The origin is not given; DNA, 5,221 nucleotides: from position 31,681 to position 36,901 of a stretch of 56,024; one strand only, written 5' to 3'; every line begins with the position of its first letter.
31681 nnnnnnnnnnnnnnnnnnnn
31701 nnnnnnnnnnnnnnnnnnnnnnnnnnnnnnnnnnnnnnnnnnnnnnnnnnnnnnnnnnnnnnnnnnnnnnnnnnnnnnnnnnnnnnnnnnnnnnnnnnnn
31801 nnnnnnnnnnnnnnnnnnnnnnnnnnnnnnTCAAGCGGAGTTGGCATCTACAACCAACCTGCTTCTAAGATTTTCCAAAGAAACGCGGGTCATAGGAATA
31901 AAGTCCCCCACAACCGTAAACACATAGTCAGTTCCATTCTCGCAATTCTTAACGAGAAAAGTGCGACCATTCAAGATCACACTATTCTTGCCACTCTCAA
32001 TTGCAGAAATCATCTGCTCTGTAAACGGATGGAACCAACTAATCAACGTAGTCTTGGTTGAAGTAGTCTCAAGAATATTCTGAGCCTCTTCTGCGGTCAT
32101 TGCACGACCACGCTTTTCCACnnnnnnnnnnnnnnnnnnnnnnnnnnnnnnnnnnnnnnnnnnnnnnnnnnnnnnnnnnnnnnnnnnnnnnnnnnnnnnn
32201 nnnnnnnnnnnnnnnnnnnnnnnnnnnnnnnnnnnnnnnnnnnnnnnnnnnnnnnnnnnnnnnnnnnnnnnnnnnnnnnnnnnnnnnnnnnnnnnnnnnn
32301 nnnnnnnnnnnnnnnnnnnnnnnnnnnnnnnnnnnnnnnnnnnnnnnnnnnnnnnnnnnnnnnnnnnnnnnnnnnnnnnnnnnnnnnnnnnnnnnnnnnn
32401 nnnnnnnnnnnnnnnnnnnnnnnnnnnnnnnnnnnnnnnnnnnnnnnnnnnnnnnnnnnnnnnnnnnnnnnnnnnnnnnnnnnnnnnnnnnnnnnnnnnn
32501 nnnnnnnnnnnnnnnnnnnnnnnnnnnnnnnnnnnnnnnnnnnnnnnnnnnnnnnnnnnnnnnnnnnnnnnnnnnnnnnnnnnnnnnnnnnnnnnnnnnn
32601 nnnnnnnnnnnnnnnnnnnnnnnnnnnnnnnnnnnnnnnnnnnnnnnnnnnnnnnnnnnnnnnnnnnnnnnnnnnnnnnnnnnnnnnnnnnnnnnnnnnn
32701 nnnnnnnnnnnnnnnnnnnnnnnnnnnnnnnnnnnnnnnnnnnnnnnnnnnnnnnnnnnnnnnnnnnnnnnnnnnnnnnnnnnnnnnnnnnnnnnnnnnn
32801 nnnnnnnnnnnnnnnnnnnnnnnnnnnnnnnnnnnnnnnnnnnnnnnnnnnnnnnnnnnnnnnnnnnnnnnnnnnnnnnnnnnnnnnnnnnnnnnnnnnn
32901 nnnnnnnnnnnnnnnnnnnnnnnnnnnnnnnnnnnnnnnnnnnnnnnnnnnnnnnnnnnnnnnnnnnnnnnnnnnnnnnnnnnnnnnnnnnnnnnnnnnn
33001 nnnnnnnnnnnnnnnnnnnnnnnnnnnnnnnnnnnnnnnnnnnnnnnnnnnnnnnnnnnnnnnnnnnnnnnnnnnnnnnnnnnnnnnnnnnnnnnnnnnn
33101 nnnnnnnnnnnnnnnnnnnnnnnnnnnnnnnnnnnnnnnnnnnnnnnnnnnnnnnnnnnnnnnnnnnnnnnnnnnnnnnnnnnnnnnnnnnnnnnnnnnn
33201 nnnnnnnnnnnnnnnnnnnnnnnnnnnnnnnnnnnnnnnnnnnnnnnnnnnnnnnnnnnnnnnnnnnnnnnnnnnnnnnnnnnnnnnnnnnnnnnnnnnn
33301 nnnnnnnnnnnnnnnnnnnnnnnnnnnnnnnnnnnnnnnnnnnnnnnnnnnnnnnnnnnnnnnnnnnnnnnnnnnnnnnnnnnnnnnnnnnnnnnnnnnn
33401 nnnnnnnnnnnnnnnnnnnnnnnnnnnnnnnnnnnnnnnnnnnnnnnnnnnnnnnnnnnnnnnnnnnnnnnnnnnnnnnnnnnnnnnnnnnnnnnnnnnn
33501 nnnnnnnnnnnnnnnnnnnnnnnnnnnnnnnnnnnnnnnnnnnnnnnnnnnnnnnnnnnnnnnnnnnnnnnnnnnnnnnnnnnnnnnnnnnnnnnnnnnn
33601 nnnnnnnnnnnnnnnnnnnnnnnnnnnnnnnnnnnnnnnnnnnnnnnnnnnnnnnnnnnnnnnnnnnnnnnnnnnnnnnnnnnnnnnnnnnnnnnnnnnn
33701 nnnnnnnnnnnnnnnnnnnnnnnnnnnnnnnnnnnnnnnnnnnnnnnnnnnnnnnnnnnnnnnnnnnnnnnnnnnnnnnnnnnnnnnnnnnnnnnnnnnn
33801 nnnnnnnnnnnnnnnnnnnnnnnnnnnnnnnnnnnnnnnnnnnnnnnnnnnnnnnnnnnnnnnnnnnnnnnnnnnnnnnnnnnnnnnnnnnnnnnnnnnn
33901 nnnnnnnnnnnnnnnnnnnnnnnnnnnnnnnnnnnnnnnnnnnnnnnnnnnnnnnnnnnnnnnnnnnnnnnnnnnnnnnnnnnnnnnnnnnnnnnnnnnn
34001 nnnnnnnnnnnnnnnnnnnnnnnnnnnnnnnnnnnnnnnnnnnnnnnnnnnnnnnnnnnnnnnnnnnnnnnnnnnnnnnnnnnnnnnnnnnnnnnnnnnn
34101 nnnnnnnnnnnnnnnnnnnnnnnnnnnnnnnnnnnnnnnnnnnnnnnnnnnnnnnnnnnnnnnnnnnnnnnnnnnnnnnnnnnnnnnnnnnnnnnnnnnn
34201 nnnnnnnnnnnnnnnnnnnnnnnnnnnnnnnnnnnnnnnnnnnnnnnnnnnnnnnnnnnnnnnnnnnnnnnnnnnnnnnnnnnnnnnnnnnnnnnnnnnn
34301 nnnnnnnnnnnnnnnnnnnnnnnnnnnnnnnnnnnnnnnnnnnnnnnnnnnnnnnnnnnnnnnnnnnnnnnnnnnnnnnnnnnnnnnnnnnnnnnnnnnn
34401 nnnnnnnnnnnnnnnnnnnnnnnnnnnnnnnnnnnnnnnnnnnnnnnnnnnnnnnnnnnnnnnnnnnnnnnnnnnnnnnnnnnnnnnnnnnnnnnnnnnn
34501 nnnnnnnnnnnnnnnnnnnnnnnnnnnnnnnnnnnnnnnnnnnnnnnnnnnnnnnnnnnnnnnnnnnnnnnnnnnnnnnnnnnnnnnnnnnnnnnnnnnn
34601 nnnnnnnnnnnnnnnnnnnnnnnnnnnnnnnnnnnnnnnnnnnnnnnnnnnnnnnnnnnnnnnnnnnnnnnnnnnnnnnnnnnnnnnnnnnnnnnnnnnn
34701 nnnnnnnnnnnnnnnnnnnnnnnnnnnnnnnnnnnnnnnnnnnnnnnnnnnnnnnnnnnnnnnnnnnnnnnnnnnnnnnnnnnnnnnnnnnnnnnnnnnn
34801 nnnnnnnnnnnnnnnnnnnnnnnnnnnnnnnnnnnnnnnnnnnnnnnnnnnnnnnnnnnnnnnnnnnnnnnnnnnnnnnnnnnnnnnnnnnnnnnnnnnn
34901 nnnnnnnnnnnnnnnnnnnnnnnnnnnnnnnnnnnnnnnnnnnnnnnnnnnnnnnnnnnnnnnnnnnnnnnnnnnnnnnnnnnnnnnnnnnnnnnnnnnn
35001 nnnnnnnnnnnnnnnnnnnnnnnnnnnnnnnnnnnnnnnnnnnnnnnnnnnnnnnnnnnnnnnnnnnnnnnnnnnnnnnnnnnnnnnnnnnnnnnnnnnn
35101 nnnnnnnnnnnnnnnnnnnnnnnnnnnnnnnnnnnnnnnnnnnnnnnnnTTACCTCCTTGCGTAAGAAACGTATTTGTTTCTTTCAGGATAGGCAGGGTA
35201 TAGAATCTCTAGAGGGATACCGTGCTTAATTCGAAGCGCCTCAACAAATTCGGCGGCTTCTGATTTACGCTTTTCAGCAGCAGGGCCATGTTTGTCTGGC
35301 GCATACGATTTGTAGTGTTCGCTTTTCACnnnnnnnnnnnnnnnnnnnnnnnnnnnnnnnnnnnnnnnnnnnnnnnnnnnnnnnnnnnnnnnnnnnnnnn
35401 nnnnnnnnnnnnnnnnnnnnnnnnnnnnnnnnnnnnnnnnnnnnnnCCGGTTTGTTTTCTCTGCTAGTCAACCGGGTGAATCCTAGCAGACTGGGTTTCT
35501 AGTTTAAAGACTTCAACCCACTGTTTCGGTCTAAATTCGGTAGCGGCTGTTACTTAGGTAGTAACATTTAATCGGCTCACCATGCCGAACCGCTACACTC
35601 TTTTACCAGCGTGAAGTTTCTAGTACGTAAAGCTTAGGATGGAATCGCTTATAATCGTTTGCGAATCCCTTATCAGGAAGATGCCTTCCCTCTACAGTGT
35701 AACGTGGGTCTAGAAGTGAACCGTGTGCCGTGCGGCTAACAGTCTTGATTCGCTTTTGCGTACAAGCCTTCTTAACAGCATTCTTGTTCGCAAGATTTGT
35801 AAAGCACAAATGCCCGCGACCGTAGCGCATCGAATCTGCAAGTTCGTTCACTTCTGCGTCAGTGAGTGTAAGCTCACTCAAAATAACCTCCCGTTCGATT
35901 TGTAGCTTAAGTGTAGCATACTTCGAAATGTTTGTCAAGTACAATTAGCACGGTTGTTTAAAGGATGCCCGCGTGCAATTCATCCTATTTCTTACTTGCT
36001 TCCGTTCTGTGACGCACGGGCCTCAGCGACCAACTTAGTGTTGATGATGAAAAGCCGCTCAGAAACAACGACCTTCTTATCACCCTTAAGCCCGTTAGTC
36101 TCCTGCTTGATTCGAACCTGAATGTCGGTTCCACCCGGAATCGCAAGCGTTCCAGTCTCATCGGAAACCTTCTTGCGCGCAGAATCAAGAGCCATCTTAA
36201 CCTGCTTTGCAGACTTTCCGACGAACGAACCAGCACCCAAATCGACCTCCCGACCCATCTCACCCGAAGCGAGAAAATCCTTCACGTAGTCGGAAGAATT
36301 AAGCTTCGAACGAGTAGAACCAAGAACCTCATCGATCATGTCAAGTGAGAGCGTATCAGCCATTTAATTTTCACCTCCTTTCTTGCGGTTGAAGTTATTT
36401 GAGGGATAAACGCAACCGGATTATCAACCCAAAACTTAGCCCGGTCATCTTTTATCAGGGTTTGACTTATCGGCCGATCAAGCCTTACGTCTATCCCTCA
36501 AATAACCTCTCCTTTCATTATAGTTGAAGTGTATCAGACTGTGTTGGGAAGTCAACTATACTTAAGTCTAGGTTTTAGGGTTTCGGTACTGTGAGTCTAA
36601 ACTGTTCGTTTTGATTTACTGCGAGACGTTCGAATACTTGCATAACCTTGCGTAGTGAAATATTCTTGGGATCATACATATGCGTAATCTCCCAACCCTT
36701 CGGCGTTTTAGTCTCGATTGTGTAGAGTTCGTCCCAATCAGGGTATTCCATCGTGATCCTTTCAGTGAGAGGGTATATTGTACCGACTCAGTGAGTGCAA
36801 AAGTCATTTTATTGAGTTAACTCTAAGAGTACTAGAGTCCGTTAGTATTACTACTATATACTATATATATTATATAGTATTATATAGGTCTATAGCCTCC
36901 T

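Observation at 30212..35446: Two-copy hairpin family with a conserved base and covarying distal stem (30212..30322 and 35349..35446)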

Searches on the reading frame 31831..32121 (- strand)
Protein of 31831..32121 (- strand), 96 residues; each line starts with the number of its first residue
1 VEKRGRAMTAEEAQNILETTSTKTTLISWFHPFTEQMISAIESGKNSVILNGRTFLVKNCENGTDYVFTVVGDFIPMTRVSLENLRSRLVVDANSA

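Call 94: search_protein_families(library=pfam, proteins=[window:31831-32121:-], max_evalue=0.01)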
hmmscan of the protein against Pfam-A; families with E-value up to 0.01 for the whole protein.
window:31831-32121:- (96 aa): 0 families

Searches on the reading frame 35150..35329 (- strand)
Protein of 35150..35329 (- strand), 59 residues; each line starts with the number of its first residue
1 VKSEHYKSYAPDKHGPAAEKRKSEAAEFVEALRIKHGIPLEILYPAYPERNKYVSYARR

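Call 20: search_protein_families(library=phrogs, proteins=[window:35150-35329:-], max_evalue=0.01)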
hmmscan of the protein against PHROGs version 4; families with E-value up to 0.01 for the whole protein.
window:35150-35329:- (59 aa): 0 families

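Call 21: search_protein_families(library=pfam, proteins=[window:35150-35329:-], max_evalue=0.01)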
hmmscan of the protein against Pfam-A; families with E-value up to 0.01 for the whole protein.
window:35150-35329:- (59 aa): 0 families

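Call 89: find_encoding_contigs(protein=window:35150-35329:-, flank=1500, max_places=10)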
Protein window:35150-35329:- (59 aa): 6 contigs read that carry it; 2 places shown.
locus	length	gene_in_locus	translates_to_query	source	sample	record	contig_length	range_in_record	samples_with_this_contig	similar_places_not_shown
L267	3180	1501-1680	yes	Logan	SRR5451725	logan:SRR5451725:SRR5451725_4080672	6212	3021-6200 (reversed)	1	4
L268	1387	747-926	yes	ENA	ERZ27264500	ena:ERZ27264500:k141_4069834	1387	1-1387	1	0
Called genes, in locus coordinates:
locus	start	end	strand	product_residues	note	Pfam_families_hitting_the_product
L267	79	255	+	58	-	-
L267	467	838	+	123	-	-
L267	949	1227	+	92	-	-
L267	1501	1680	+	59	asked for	-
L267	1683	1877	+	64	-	-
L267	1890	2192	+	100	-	-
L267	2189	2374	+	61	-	-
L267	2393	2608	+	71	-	-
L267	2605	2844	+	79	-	-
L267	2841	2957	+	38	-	-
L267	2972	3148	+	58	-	-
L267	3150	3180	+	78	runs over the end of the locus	-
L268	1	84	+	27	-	?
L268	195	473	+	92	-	-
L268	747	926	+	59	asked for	-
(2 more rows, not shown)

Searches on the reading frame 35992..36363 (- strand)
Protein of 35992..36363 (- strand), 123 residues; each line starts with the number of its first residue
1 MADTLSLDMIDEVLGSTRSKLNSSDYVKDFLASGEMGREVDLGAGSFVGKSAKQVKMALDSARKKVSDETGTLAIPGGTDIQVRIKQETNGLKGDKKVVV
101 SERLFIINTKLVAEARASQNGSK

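Call 20: search_protein_families(library=phrogs, proteins=[window:35992-36363:-], max_evalue=0.01)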
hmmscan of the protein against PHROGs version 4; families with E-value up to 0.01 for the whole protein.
window:35992-36363:- (123 aa): 0 families

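Call 21: search_protein_families(library=pfam, proteins=[window:35992-36363:-], max_evalue=0.01)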
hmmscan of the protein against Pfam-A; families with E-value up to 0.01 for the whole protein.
window:35992-36363:- (123 aa): 0 families

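Call 48: find_encoding_contigs(protein=window:35992-36363:-, flank=10000, max_places=6)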
Protein window:35992-36363:- (123 aa): 9 contigs read that carry it; 1 place shown.
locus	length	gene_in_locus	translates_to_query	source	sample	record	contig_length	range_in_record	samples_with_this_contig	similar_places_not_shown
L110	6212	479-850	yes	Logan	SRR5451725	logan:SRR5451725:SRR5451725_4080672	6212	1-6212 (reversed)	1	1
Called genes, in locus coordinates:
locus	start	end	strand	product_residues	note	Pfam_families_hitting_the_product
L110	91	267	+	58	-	-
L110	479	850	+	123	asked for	-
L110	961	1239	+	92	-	-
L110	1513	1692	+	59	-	-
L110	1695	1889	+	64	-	-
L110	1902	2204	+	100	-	-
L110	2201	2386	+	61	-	-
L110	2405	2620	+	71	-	-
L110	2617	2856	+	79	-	-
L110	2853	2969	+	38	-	-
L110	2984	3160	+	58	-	-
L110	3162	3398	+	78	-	-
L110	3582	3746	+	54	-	-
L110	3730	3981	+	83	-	-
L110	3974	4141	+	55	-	-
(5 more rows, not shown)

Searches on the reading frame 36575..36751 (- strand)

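Call 94: search_protein_families(library=pfam, proteins=[window:36575-36751:-], max_evalue=0.01)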
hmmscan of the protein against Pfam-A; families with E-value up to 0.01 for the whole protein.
window:36575-36751:- (58 aa): 1 family
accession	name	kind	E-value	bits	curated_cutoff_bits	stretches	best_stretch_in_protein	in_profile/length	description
PF02433.20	FixO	-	0.0021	18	29.6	1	11-49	108-146/219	Cytochrome C oxidase, mono-heme subunit/FixO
